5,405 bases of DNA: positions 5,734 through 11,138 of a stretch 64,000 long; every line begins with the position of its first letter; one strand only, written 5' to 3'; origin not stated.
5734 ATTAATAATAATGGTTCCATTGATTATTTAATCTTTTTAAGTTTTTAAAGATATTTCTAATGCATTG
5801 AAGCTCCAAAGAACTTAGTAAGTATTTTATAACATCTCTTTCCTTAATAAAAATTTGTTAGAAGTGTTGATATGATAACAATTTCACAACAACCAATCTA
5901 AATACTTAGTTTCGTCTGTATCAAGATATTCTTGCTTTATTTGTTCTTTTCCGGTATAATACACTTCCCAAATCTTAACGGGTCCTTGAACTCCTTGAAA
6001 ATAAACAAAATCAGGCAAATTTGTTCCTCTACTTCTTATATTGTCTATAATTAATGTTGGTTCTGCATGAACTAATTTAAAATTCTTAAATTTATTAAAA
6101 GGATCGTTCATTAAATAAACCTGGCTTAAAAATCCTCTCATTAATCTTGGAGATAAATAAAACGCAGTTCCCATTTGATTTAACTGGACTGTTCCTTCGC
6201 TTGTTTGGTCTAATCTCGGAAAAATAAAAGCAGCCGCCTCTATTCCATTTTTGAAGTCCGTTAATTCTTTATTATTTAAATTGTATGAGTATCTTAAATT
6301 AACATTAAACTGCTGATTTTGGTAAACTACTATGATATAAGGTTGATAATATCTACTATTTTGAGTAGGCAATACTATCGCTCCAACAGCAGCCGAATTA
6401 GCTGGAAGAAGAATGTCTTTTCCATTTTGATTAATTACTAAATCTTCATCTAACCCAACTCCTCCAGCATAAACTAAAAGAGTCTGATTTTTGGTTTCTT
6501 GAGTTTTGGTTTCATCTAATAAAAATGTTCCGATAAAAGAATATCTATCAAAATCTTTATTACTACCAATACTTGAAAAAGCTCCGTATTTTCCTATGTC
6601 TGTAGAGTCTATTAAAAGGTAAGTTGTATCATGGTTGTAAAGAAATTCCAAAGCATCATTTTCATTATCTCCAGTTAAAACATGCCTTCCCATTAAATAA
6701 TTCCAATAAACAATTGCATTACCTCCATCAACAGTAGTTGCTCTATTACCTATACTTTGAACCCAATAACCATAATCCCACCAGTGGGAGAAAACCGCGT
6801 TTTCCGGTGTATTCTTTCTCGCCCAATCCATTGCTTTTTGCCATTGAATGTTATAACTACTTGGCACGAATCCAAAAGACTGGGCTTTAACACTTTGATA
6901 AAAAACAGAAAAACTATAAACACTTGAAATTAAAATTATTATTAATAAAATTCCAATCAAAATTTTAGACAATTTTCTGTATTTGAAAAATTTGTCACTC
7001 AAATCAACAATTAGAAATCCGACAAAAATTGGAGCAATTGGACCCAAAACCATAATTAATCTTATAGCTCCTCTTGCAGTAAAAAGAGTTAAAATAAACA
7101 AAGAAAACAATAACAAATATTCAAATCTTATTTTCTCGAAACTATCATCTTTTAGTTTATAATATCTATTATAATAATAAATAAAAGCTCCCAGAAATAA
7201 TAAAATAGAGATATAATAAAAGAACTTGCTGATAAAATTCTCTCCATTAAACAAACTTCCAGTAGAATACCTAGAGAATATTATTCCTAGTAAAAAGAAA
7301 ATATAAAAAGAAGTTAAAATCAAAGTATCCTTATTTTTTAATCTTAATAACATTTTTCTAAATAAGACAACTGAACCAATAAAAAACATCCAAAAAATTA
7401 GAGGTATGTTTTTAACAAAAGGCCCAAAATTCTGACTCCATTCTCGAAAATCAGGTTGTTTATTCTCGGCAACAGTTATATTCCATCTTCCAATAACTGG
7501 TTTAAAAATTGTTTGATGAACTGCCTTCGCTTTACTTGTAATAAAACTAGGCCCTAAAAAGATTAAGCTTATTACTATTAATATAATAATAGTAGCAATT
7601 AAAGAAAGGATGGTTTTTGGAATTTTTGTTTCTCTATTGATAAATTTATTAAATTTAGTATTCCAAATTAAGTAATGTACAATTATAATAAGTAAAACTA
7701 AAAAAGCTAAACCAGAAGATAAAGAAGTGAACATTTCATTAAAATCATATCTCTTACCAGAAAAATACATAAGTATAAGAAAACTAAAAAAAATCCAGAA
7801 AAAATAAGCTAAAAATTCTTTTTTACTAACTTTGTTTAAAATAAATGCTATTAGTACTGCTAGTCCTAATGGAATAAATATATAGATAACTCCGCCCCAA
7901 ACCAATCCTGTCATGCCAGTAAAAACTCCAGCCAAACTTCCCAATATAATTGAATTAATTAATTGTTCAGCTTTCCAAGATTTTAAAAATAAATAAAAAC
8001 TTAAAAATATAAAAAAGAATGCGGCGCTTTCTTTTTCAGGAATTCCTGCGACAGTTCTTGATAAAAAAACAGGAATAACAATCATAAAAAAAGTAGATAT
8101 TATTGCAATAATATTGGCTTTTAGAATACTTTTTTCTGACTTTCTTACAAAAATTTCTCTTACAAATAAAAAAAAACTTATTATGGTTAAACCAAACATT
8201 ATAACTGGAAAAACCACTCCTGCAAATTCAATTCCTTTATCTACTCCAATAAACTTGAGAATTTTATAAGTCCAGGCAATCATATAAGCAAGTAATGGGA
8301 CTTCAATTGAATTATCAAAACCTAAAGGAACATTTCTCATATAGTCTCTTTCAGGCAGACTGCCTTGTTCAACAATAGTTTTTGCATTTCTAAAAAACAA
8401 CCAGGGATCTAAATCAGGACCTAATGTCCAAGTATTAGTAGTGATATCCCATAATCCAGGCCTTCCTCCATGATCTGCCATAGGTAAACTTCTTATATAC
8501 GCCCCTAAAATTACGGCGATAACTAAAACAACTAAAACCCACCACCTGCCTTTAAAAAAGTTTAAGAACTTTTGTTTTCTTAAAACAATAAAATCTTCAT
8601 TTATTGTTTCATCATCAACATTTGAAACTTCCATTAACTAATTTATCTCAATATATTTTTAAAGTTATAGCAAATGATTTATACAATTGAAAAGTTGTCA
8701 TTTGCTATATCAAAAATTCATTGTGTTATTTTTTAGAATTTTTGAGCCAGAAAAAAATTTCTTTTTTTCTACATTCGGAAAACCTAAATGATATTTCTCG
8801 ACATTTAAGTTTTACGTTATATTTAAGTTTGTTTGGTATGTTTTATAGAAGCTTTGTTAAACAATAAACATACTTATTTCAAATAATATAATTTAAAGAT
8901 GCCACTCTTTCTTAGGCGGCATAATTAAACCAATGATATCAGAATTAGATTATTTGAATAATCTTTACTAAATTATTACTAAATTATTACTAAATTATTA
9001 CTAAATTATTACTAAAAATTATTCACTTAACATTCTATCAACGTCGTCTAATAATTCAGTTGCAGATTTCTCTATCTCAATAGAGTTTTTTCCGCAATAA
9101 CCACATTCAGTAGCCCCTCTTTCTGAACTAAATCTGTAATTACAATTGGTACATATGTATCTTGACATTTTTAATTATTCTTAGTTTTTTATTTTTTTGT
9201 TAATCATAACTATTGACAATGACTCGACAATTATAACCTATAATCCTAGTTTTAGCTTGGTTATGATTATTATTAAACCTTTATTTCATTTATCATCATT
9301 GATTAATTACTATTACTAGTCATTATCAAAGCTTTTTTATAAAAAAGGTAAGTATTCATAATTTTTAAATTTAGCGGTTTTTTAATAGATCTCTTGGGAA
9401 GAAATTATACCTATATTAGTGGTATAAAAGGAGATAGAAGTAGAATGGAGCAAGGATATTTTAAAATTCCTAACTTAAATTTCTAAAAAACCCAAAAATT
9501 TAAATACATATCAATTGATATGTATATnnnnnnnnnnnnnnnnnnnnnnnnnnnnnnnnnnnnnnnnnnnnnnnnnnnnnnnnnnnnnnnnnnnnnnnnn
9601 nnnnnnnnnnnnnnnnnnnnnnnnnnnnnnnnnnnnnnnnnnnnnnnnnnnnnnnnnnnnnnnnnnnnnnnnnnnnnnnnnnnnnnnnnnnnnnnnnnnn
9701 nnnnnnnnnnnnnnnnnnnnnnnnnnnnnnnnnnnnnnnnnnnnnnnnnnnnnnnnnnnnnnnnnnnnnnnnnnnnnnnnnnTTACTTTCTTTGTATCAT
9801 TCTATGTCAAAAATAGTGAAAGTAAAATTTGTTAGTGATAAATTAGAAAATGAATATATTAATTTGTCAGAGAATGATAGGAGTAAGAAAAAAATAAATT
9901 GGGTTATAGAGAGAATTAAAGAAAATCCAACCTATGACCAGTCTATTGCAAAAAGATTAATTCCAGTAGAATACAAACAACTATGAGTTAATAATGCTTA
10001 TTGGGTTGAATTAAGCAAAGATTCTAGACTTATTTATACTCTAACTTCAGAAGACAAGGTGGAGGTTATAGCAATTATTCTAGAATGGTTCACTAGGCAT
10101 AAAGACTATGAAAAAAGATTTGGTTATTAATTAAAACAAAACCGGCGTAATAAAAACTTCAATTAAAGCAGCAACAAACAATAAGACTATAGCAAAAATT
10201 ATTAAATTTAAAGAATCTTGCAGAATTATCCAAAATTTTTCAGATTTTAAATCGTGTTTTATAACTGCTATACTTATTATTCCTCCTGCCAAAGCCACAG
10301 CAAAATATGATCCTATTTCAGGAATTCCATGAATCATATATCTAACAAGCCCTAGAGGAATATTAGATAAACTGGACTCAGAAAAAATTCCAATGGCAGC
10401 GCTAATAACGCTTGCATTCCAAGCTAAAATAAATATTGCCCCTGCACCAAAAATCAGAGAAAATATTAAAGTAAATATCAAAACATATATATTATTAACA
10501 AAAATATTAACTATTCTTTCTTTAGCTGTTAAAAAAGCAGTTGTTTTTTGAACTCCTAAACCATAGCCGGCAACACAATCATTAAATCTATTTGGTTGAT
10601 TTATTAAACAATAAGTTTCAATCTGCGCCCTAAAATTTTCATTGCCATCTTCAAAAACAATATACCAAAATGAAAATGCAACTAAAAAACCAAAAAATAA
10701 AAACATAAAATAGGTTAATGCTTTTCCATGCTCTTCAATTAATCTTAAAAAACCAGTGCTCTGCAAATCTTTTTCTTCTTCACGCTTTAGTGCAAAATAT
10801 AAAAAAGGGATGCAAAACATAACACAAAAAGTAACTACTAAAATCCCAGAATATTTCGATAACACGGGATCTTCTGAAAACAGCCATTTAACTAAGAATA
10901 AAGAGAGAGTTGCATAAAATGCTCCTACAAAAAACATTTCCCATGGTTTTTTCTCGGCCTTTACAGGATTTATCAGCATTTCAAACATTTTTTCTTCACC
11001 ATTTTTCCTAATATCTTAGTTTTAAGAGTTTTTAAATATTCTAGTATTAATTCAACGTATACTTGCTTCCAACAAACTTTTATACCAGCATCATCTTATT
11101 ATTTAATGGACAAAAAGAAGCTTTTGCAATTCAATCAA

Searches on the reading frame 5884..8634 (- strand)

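Call 103: search_protein_families(library=pfam, max_evalue=0.001, proteins=[window:5884-8634:-])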
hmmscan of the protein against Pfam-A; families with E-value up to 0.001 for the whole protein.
window:5884-8634:- (916 aa): 2 families
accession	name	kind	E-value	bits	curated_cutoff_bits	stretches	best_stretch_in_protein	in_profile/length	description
PF02516.20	STT3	-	3.9e-14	53.4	24.5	1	74-331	31-281/405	Oligosaccharyl transferase STT3, N-terminal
PF21436.2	STT3-PglB_core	-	0.00017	22.6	23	1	617-658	7-47/131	STT3/PglB/AglB core domain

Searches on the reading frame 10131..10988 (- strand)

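Call 103: search_protein_families(library=pfam, max_evalue=0.001, proteins=[window:10131-10988:-])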
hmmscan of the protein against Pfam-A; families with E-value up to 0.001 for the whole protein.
window:10131-10988:- (285 aa): 1 family
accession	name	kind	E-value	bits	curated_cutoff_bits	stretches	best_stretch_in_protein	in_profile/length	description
PF01944.22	SpoIIM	-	4.4e-15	56.4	26.9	1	96-282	2-163/163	Stage II sporulation protein M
